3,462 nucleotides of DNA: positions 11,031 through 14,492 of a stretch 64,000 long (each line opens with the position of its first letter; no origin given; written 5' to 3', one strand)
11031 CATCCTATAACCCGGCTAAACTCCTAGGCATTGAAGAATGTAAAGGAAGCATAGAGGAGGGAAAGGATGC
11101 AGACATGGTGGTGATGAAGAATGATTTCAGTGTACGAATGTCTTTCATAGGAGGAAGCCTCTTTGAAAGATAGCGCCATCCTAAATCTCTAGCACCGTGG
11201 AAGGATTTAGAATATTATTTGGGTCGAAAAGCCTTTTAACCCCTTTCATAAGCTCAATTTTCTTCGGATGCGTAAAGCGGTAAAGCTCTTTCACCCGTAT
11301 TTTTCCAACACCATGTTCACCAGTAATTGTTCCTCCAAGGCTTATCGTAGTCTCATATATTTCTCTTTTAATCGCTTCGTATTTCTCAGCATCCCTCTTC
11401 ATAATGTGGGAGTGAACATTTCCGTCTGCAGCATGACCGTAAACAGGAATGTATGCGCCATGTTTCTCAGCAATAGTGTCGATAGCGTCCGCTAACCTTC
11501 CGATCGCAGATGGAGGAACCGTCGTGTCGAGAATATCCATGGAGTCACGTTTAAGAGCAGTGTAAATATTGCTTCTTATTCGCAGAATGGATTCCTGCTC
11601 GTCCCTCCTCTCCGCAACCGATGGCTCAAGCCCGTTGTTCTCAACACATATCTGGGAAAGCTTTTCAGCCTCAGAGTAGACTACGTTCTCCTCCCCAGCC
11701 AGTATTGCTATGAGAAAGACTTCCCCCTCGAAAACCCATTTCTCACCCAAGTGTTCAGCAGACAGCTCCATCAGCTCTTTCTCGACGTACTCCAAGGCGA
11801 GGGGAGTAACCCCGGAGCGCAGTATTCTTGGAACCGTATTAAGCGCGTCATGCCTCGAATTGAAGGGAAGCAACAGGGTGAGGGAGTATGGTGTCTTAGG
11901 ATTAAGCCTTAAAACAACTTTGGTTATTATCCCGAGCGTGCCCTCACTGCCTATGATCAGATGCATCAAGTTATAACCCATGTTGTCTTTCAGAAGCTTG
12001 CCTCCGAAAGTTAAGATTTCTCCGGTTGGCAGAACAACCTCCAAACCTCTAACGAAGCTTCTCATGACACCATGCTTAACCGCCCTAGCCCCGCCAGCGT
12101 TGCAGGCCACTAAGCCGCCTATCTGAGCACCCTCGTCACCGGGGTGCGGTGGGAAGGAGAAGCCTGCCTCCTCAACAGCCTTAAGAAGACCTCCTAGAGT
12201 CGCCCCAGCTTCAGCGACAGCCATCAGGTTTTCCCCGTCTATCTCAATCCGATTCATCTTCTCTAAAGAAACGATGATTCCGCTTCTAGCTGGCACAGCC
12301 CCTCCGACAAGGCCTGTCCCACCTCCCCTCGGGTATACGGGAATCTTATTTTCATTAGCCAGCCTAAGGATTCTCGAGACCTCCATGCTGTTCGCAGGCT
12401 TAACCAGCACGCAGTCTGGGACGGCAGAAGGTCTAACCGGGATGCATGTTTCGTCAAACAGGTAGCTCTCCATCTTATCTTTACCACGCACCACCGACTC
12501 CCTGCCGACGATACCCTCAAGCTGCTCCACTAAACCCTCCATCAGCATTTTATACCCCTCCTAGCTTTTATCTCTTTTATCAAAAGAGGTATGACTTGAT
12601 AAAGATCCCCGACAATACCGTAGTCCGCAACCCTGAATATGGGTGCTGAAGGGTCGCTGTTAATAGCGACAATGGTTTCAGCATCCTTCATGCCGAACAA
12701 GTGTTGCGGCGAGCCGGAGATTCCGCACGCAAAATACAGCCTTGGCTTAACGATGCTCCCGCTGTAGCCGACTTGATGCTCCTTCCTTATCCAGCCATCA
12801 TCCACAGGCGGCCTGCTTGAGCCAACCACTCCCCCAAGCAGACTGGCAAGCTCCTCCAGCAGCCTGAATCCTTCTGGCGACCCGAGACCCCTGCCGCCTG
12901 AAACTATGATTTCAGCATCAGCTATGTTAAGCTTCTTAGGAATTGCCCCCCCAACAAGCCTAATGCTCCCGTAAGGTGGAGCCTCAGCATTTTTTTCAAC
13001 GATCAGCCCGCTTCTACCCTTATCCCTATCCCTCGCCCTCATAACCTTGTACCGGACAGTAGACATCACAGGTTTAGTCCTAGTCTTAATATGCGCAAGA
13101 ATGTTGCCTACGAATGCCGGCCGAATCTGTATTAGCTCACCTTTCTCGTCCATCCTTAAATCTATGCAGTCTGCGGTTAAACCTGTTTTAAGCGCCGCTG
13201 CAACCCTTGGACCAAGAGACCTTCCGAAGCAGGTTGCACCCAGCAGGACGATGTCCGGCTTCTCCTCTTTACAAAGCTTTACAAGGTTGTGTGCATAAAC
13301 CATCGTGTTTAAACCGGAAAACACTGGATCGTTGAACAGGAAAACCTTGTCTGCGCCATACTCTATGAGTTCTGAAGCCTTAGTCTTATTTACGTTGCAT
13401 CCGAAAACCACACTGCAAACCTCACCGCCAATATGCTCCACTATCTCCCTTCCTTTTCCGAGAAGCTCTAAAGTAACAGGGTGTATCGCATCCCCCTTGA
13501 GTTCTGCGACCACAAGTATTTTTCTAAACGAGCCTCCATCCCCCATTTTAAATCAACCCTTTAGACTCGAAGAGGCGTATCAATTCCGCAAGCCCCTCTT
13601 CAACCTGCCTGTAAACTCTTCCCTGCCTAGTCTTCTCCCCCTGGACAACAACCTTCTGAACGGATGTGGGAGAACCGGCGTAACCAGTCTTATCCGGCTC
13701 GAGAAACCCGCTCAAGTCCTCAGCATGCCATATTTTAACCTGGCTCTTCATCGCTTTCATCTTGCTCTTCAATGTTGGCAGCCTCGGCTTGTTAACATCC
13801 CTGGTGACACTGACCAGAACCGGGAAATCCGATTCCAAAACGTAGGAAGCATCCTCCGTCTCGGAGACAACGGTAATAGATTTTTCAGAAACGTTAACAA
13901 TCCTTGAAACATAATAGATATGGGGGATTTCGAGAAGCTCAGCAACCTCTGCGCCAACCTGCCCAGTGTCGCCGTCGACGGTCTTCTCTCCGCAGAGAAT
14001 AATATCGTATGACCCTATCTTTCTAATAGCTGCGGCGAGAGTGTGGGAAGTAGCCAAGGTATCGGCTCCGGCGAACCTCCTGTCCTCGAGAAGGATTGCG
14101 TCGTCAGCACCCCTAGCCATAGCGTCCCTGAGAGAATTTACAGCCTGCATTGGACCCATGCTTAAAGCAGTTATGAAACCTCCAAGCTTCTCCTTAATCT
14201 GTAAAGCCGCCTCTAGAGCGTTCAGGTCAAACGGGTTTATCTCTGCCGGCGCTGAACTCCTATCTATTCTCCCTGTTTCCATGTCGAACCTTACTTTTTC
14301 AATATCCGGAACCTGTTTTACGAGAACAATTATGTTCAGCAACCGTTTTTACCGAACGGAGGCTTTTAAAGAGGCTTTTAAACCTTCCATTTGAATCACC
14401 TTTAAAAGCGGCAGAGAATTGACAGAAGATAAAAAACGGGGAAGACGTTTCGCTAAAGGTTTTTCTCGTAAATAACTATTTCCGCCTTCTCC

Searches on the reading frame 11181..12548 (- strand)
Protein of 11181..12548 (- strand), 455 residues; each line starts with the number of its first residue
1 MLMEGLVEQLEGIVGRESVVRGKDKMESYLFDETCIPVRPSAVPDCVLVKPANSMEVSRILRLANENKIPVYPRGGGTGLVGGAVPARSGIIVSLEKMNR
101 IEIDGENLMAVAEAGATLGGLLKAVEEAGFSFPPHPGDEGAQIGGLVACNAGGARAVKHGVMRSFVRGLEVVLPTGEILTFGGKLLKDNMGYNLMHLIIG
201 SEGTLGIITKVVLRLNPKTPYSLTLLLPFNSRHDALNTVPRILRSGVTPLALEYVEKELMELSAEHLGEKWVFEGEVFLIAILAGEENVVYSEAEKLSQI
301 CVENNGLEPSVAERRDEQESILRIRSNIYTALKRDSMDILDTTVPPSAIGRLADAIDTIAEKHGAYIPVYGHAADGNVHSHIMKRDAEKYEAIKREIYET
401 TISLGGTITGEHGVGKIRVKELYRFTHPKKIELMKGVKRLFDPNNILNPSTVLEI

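Call 57: search_protein_families(library=pfam, proteins=[window:11181-12548:-], max_evalue=0.000001)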
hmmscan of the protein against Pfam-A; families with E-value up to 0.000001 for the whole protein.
window:11181-12548:- (455 aa): 2 families
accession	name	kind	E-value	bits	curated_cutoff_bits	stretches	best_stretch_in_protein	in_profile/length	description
PF02913.24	FAD-oxidase_C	-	2.7e-48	165.3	21.2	1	223-450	6-246/248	FAD linked oxidases, C-terminal domain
PF01565.28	FAD_binding_4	-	1.2e-36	125.9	26.4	1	47-181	3-138/139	FAD binding domain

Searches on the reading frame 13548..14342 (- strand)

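Call 58: search_protein_families(library=pfam, proteins=[window:13548-14342:-], max_evalue=0.000001)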
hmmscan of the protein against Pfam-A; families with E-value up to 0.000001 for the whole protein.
window:13548-14342:- (264 aa): 1 family
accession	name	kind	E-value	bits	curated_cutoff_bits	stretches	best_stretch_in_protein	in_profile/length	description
PF01012.27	ETF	-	2.3e-45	155.1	26.7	1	25-209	3-180/181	Electron transfer flavoprotein domain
